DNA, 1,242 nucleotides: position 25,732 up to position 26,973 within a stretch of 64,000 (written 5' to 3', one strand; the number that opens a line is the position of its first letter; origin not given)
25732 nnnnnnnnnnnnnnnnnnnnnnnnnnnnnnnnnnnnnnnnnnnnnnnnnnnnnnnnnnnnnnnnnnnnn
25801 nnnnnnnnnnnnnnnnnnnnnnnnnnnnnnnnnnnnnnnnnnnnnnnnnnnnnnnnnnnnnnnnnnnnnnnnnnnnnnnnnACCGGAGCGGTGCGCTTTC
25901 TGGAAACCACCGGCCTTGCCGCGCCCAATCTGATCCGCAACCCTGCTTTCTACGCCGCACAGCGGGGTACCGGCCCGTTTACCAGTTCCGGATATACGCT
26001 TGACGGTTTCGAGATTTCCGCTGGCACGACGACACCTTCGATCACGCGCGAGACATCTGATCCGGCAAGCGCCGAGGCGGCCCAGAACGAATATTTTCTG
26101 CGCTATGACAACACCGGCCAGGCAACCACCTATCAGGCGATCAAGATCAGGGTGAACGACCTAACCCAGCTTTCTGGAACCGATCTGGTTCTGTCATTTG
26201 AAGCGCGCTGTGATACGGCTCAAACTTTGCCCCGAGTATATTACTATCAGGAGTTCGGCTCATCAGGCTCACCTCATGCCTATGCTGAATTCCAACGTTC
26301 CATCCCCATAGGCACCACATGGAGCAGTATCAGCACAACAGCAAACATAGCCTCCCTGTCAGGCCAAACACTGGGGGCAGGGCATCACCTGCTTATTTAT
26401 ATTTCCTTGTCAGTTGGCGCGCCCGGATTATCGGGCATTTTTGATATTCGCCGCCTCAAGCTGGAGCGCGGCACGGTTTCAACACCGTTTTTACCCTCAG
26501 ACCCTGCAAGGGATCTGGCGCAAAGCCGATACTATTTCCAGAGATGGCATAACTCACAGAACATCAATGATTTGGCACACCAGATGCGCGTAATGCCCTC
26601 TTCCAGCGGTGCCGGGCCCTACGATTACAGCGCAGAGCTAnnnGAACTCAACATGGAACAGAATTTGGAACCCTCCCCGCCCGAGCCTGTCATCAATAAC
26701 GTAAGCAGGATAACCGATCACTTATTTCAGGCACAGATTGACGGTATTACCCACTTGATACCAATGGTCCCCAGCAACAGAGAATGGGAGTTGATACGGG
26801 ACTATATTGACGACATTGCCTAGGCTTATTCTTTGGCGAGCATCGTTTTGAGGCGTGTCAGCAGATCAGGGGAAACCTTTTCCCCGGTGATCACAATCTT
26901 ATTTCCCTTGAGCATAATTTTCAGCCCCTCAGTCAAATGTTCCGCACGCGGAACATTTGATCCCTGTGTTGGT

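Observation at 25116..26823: Plasmid-borne GTA-type tail-fibre module (DUF2793 + hidden chaperone-like ORF) next to capsule genes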

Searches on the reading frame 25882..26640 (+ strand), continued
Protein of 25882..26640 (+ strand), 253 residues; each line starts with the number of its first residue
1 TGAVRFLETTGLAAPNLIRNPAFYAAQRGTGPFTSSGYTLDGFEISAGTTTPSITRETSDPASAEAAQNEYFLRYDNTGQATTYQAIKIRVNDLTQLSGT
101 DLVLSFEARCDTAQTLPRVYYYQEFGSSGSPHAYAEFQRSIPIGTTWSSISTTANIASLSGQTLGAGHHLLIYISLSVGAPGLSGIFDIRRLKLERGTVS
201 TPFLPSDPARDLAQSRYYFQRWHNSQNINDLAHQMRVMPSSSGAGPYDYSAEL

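Call 95: fold_search(model_id=the predicted structure, library=pdb)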
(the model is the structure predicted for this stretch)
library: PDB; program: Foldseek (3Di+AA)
matches with E <= 10: 1293; with E <= 0.001: 106
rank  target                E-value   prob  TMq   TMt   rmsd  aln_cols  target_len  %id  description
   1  4xup_E                1.5e-07  1.00  0.45  0.66   5.4       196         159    9  Structure of the N-terminal CBM22-1-CBM22-2 tandem domain from Paenibacillus barcinonensis Xyn10C (released 2015-06-03)
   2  4xup_C                2.3e-07  1.00  0.46  0.68   5.2       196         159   10  Structure of the N-terminal CBM22-1-CBM22-2 tandem domain from Paenibacillus barcinonensis Xyn10C (released 2015-06-03)
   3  4xuo_A                6.3e-07  1.00  0.45  0.68   4.6       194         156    9  Structure of the CBM22-1 xylan-binding domain from Paenibacillus barcinonensis Xyn10C (released 2015-06-03)
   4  1k42_MODEL_1_A        2.0e-06  1.00  0.40  0.57   6.8       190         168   14  The Solution Structure of the CBM4-2 Carbohydrate Binding Module from a Thermostable Rhodothermus marinus Xyla (released 2002-05-29)
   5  4bj0_A                5.0e-06  1.00  0.47  0.66   5.0       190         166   14  Xyloglucan binding module (CBM4-2 X2-L110F) in complex with branched xyloses (released 2014-04-23)
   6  4w8j                  6.9e-06  1.00  0.36  0.11  11.3       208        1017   12  Structure of the full-length insecticidal protein Cry1Ac reveals intriguing details of toxin packaging into in vivo form (released 2014-09-17)
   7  1gui_A                8.6e-06  1.00  0.34  0.50   7.4       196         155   11  CBM4 structure and function (released 2002-09-26)
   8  4xun_A                9.6e-06  1.00  0.41  0.60   4.3       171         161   12  Structure of the CBM22-2 xylan-binding domain from Paenibacillus barcinonensis Xyn10C (released 2015-06-03)
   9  1v0a                  1.0e-05  1.00  0.37  0.51   9.0       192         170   14  Family 11 Carbohydrate-Binding Module of cellulosomal cellulase Lic26A-Cel5E of Clostridium thermocellum (released 2005-01-12)
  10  4xup_A                1.1e-05  1.00  0.41  0.32  10.4       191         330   10  Structure of the N-terminal CBM22-1-CBM22-2 tandem domain from Paenibacillus barcinonensis Xyn10C (released 2015-06-03)
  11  4xup_F                1.3e-05  1.00  0.41  0.33   9.5       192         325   10  Structure of the N-terminal CBM22-1-CBM22-2 tandem domain from Paenibacillus barcinonensis Xyn10C (released 2015-06-03)
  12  3p6b_A                1.7e-05  1.00  0.34  0.43   7.1       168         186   12  The crystal structure of CelK CBM4 from Clostridium thermocellum (released 2011-08-24)
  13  8xmz_A                2.1e-05  1.00  0.37  0.64   6.6       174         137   13  Crystal structure of a novel porphyran-binding carbohydrate binding module (released 2024-01-17)
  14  3k4z_A                2.4e-05  1.00  0.40  0.38   9.7       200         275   10  Crystal Structure of the Cellulosomal CBM4 from Clostridium thermocellum Cellulase CbhA (released 2010-07-28)
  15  2xom_A                2.8e-05  1.00  0.36  0.57   6.1       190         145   14  Atomic resolution structure of TmCBM61 in complex with beta-1,4- galactotriose (released 2010-09-08)
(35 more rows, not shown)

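Call 102: fold_search(model_id=the predicted structure, library=viral)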
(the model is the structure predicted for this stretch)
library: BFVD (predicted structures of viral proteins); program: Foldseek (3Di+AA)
matches with E <= 10: 1536; with E <= 0.001: 414
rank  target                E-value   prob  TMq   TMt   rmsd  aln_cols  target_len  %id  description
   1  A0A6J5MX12            9.8e-18  1.00  0.75  0.48   4.7       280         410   26  Uncharacterized protein [uncultured Caudovirales phage]
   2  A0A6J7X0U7            1.1e-17  1.00  0.78  0.56   6.3       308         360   24  Carbohydrate-binding, CenC-like [uncultured Caudovirales phage]
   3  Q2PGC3                2.1e-17  1.00  0.79  0.48   4.3       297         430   22  Deduced tail fiber protein [Xanthomonas phage OP1h]
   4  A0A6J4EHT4            3.3e-17  1.00  0.77  0.45   6.5       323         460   20  (no name in the UniProt tables at hand)
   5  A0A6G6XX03            5.4e-17  1.00  0.76  0.35   4.8       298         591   21  (no name in the UniProt tables at hand)
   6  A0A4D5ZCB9            3.5e-16  1.00  0.78  0.54   6.8       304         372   18  Tail fiber protein [Burkholderia phage BcepSaruman]
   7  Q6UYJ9                9.7e-16  1.00  0.79  0.17   5.4       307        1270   20  Tail fiber protein [Burkholderia phage BcepNazgul]
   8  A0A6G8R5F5            1.6e-15  1.00  0.69  0.45   7.4       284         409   20  Tail fiber protein [Synechococcus phage S-N03]
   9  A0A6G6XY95            4.6e-15  1.00  0.77  0.37   3.7       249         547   23  (no name in the UniProt tables at hand)
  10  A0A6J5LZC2            1.0e-14  1.00  0.74  0.59   4.6       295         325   19  Uncharacterized protein [uncultured Caudovirales phage]
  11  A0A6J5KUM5            1.8e-14  1.00  0.75  0.22   5.4       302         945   20  Bacteriophage T7 tail fibre protein [uncultured Caudovirales phage]
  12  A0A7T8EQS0            2.8e-14  1.00  0.76  0.33   5.4       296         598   20  (no name in the UniProt tables at hand)
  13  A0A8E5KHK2            3.0e-14  1.00  0.70  0.29   3.7       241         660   21  Tail fiber protein [Ralstonia phage vB_RsoP_BMB50]
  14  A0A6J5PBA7            7.4e-14  1.00  0.66  0.44   8.3       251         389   23  Uncharacterized protein [uncultured Caudovirales phage]
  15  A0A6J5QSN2            6.6e-13  1.00  0.66  0.36   5.8       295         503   19  Carbohydrate-binding, CenC-like [uncultured Caudovirales phage]
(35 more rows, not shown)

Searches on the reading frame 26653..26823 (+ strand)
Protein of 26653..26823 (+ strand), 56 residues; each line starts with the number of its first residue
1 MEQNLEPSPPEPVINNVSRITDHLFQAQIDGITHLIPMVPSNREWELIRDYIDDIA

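Call 3: search_protein_families(library=pfam, proteins=[window:26653-26823:+], max_evalue=0.01)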
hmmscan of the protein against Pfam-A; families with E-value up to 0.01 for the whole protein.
window:26653-26823:+ (56 aa): 0 families

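Call 22: find_homologous_proteins(query=window:26653-26823:+, max_evalue=0.01)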
Query window:26653-26823:+ (56 aa): 1 proteins with E <= 0.01 among 1 candidates.
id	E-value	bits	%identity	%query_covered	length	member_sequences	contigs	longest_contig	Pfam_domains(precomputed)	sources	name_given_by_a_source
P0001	3.5e-26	107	89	100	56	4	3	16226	-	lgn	-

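Call 23: find_encoding_contigs(protein=P0001, flank=10000, max_places=6)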
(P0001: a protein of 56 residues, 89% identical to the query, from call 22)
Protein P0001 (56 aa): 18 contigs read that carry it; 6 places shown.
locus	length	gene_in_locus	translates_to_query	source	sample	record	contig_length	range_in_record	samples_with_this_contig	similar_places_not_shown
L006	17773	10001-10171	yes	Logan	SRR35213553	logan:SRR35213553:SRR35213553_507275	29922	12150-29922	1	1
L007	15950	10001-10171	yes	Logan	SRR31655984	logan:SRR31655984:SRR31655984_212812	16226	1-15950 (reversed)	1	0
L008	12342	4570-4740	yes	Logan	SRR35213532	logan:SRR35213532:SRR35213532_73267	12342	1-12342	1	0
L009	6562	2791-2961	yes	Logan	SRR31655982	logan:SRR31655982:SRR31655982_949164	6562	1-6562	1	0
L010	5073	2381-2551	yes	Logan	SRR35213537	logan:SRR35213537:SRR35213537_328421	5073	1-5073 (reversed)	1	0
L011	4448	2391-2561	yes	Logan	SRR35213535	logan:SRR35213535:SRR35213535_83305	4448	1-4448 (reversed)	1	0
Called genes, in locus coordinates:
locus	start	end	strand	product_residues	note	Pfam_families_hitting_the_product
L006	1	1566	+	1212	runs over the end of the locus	PF00353:HemolysinCabind, PF17963:Big_9 (weak), PF17803:Cadherin_4 (weak)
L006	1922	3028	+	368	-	-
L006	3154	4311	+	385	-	-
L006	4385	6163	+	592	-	PF00535:Glycos_transf_2 (weak), PF19320:GlfT2_domain3 (faint)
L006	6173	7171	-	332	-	PF00535:Glycos_transf_2, PF13641:Glyco_tranf_2_3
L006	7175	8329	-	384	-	PF01593:Amino_oxidase (weak), PF13450:NAD_binding_8, PF03275:GLF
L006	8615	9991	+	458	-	PF10983:DUF2793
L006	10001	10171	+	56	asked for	-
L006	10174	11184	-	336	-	PF02195:ParB_N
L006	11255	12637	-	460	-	PF01656:CbiA, PF02374:ArsA_ATPase (weak), PF09140:MipZ (weak), PF10609:ParA (weak), PF13614:AAA_31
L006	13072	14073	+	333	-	PF10134:RPA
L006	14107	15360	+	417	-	PF00413:Peptidase_M10 (weak), PF08548:Peptidase_M10_C, PF00353:HemolysinCabind (weak)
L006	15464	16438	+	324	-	PF00353:HemolysinCabind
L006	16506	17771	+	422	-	?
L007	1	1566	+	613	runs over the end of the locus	?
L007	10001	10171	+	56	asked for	-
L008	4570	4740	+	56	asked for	-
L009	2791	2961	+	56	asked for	-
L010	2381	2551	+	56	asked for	-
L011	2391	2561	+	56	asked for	-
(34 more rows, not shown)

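Call 28: search_protein_families(library=phrogs, proteins=[window:26653-26823:+], max_evalue=1)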
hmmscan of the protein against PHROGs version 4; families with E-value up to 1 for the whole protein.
window:26653-26823:+ (56 aa): 0 families

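Call 41: search_protein_representatives(protein=window:26653-26823:+)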
Query: 56 residues. Proteins with E-value up to 0.001 (for the whole library): 5; up to 1e-10: 1; up to 1e-30: 0. The best 5 are listed.
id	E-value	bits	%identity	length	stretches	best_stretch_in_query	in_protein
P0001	1.1e-26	107.0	89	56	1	1-56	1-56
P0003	1.1e-10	57.0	28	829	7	9-35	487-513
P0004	2.2e-06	43.5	38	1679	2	22-48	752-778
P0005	4.1e-06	42.7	49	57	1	6-52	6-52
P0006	1.3e-04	38.0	32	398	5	31-54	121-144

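Call 43: find_encoding_contigs(protein=P0005, flank=10000, max_places=8)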
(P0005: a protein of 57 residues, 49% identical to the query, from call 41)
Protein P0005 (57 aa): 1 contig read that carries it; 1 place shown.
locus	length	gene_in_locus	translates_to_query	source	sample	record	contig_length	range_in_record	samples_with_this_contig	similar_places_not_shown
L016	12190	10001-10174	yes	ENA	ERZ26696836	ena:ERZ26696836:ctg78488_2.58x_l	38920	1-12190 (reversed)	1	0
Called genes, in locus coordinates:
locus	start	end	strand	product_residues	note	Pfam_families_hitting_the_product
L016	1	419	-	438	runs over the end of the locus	-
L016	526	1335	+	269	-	PF01061:ABC2_membrane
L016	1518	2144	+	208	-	PF12762:DDE_Tnp_IS1595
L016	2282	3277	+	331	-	-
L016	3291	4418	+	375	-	-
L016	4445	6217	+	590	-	PF19320:GlfT2_domain3 (weak)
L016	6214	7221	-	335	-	PF00535:Glycos_transf_2, PF13641:Glyco_tranf_2_3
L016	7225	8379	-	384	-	PF01266:DAO (weak), PF13450:NAD_binding_8, PF01593:Amino_oxidase, PF03275:GLF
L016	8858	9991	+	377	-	-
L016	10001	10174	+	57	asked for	-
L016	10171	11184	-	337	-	PF02195:ParB_N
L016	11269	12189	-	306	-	?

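Call 82: search_protein_families(library=pfam, proteins=[window:26653-26823:+], max_evalue=1)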
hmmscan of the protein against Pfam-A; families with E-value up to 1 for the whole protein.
window:26653-26823:+ (56 aa): 1 family
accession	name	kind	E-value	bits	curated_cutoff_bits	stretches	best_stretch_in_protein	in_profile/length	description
PF02181.28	FH2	-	0.26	10.8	34.8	1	13-54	100-139/372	Formin Homology 2 Domain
